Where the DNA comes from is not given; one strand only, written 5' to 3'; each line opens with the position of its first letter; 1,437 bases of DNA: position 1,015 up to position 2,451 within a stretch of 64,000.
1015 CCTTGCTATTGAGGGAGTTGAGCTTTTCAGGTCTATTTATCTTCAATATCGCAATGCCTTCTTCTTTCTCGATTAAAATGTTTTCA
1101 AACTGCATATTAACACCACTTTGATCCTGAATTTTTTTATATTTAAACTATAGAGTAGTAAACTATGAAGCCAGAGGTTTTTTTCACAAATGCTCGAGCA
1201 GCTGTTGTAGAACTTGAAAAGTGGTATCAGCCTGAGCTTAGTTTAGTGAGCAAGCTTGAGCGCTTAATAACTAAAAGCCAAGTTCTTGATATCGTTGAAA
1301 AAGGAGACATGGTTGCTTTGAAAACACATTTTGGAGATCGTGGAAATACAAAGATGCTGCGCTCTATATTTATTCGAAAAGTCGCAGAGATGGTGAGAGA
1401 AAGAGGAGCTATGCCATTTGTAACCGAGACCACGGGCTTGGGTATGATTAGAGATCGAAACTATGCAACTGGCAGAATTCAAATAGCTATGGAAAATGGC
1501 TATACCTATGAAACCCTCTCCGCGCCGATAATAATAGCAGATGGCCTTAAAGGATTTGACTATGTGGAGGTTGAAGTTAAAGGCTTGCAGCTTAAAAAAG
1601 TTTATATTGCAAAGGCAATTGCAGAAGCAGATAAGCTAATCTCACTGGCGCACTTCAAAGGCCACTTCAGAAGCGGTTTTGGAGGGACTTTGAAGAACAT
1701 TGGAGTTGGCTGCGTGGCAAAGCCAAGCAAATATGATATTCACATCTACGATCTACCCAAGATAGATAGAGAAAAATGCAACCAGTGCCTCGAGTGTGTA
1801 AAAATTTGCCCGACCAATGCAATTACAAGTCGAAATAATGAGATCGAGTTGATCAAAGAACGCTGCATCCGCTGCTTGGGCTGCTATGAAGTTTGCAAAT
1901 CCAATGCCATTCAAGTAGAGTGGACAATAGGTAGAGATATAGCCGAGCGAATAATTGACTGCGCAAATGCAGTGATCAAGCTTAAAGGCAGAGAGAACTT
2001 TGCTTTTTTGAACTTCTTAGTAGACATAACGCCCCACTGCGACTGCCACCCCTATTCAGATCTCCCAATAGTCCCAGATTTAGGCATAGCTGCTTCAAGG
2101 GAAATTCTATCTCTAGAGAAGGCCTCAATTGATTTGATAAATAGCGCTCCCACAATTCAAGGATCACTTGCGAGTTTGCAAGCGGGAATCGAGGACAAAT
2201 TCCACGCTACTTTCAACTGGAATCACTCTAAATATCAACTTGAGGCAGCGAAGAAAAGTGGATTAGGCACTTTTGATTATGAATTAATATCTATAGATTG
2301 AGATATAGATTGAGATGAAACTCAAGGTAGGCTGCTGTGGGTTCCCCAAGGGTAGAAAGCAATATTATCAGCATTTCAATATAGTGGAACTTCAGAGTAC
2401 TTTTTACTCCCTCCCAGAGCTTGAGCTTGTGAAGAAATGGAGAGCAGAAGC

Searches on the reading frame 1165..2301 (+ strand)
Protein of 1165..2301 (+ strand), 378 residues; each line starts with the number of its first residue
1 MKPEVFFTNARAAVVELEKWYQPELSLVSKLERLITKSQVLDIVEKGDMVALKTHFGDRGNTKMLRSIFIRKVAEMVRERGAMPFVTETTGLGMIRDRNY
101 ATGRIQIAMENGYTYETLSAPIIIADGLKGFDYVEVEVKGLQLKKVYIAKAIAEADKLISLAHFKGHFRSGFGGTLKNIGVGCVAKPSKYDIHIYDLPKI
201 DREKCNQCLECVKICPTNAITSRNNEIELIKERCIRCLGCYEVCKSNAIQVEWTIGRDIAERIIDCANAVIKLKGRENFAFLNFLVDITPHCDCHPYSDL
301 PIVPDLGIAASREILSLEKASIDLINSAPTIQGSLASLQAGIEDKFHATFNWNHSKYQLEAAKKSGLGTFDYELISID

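Call 42: search_protein_families(library=pfam, proteins=[window:1165-2301:+], max_evalue=0.01)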
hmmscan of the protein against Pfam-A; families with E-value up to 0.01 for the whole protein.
window:1165-2301:+ (378 aa): 15 families
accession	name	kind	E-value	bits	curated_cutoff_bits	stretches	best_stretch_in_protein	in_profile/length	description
PF04015.17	DUF362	-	6.3e-43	147.6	24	1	50-322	1-199/200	Domain of unknown function (DUF362)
PF00037.32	Fer4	-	9.3e-13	47.9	21.1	2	198-221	1-24/24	4Fe-4S binding domain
PF12837.12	Fer4_6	-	7.6e-11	41.9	25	1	198-220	2-24/24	4Fe-4S binding domain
PF13237.11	Fer4_10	-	1.1e-08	35.3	25.5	1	198-244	2-52/53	4Fe-4S dicluster domain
PF13187.11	Fer4_9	-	3.7e-07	30.5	27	1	204-249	1-52/52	4Fe-4S dicluster domain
PF13484.11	Fer4_16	-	1.7e-06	29.2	30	1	204-226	1-23/66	4Fe-4S double cluster binding domain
PF12797.12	Fer4_2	-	2.2e-06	27.7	24.5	1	198-217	3-22/22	4Fe-4S binding domain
PF12838.12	Fer4_7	-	3.3e-06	27.9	27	2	204-248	1-52/52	4Fe-4S dicluster domain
PF14697.11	Fer4_21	-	7e-06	26.5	35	1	199-250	2-58/59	4Fe-4S dicluster domain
PF25160.1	LdpA_Fe-S-bd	-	0.00024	21.3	27.6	1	210-250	8-44/49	LdpA Fe-S cluster-binding domain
PF09861.14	Lar_N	-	0.00066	19.4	23.3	1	145-185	144-184/204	Lactate racemase N-terminal domain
PF13183.11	Fer4_8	-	0.00093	20.1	27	0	203-218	52-67/68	4Fe-4S dicluster domain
PF12800.12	Fer4_4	-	0.0013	19.4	24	0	203-217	2-16/17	4Fe-4S binding domain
PF13746.11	Fer4_18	-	0.0043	17.7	27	1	202-247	58-98/114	4Fe-4S dicluster domain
PF12798.12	Fer4_3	-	0.0087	17.3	27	0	205-219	1-15/15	4Fe-4S binding domain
